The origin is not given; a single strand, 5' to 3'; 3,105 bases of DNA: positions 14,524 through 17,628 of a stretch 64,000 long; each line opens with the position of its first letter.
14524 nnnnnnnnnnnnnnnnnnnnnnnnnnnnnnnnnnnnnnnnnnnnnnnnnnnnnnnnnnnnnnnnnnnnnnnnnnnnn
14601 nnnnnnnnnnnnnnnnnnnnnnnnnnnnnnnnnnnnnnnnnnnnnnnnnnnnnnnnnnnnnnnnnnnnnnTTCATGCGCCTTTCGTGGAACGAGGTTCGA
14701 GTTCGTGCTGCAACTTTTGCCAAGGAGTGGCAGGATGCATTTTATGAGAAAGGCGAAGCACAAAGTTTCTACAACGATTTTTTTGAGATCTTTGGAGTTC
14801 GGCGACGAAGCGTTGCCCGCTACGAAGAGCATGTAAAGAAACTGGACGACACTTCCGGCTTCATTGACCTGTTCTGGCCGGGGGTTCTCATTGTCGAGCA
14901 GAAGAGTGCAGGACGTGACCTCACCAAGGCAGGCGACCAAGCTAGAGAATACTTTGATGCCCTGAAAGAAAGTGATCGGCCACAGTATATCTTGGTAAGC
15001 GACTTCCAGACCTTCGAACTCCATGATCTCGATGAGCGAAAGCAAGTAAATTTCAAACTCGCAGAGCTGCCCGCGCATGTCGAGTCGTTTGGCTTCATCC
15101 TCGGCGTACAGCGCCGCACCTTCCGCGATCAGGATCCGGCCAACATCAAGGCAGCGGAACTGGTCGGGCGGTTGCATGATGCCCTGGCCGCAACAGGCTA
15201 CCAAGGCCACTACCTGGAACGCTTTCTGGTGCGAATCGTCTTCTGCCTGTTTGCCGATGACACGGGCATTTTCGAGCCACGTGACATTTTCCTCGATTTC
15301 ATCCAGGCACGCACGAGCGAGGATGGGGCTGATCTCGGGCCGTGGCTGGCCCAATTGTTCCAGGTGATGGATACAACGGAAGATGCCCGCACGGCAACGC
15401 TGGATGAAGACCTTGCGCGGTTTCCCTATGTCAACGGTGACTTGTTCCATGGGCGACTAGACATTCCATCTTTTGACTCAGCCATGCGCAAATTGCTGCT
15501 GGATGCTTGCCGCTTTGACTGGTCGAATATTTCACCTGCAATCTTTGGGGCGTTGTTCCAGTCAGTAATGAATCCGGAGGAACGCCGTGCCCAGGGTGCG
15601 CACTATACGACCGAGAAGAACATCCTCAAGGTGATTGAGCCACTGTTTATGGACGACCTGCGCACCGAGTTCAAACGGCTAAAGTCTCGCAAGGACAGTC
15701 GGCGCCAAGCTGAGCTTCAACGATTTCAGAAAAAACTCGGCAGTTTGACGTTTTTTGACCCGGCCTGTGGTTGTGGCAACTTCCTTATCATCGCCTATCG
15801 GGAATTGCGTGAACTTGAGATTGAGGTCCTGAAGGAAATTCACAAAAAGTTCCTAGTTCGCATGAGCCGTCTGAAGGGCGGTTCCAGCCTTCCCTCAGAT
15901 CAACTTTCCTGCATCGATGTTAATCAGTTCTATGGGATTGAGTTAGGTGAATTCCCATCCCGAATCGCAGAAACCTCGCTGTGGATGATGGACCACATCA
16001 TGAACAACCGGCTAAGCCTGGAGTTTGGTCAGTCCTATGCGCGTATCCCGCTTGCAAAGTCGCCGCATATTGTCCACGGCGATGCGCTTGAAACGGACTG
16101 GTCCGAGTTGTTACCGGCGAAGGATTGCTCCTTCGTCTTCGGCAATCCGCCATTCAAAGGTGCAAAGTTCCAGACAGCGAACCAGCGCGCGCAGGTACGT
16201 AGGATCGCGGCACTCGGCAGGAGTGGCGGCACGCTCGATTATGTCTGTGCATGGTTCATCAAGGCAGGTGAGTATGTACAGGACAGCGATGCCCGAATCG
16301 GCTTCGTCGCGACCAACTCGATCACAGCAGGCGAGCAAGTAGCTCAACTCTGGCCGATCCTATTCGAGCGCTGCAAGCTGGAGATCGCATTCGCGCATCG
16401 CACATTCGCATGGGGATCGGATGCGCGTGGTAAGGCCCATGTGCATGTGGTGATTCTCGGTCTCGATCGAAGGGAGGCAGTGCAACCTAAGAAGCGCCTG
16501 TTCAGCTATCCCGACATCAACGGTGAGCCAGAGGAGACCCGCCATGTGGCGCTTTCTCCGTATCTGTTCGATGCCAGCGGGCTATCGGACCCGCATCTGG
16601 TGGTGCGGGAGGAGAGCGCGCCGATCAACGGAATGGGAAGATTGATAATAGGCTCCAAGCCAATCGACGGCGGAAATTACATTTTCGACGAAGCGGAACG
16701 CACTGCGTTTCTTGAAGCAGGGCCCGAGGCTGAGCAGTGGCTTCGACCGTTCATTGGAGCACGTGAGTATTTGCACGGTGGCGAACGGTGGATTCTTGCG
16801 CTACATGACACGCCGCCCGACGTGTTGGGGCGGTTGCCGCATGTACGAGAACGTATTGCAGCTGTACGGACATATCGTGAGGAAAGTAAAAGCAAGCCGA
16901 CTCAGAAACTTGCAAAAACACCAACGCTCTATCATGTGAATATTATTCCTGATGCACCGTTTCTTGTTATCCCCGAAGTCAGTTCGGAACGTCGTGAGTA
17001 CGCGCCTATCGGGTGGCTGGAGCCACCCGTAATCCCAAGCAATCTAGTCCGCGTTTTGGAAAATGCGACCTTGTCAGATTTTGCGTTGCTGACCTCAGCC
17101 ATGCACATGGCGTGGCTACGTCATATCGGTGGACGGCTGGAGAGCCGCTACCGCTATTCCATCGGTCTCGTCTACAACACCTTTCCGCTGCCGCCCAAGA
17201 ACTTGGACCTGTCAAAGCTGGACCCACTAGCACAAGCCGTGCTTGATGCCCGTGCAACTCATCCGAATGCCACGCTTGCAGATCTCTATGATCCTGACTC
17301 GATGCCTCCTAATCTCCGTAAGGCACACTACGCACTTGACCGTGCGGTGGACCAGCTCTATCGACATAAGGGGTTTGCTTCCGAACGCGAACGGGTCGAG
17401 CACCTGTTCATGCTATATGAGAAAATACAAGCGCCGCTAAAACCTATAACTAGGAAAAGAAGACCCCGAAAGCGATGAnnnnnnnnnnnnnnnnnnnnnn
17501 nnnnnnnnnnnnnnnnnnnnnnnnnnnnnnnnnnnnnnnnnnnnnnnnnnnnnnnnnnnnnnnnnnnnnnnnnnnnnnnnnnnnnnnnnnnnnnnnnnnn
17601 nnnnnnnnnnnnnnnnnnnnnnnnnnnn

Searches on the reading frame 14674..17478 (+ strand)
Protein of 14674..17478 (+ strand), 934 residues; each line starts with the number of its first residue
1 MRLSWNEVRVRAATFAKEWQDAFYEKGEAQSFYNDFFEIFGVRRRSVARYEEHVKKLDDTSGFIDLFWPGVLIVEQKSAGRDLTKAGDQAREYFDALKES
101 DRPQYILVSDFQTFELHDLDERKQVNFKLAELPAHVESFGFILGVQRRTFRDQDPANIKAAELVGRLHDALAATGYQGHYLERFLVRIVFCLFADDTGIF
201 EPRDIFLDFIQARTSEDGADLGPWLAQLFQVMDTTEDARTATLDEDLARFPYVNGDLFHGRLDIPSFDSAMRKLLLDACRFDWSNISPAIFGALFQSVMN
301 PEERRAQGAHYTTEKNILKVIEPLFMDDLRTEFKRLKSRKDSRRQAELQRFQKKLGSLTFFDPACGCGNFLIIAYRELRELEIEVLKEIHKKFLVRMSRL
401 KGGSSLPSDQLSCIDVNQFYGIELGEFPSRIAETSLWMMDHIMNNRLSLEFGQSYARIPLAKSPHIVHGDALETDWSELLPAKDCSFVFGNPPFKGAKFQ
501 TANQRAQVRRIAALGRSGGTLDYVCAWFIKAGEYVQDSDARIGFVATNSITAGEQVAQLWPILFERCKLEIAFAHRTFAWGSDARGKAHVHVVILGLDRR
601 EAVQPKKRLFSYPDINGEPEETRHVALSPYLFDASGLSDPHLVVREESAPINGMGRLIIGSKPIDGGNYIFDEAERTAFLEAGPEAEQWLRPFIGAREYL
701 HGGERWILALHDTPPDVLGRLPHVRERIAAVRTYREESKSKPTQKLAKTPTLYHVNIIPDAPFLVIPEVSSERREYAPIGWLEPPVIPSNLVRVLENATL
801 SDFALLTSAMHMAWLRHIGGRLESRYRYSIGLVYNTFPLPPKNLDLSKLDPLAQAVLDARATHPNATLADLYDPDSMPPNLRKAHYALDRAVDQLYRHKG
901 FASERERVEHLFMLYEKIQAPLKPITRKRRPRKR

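Call 57: search_protein_families(library=pfam, proteins=[window:14674-17478:+], max_evalue=0.001)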
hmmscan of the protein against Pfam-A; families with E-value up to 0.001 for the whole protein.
window:14674-17478:+ (934 aa): 6 families
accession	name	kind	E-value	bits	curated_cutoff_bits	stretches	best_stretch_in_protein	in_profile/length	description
PF20473.4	MmeI_Mtase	-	1.2e-83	280.8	27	1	342-610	5-258/259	MmeI, DNA-methyltransferase domain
PF20466.3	MmeI_TRD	-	5.1e-65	219.1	27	1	640-840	3-205/207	MmeI, target recognition domain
PF20464.3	MmeI_N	-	8.8e-46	156.9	27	1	11-173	2-180/181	MmeI, N-terminal domain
PF20467.3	MmeI_C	-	2.5e-27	95.3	27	1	848-921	8-81/83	MmeI, C-terminal domain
PF20465.4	MmeI_hel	-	4.1e-26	92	27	1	179-258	1-75/75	MmeI, helicase spacer domain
PF02384.22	N6_Mtase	-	0.00041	20.2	20.4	0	360-548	50-185/311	N-6 DNA Methylase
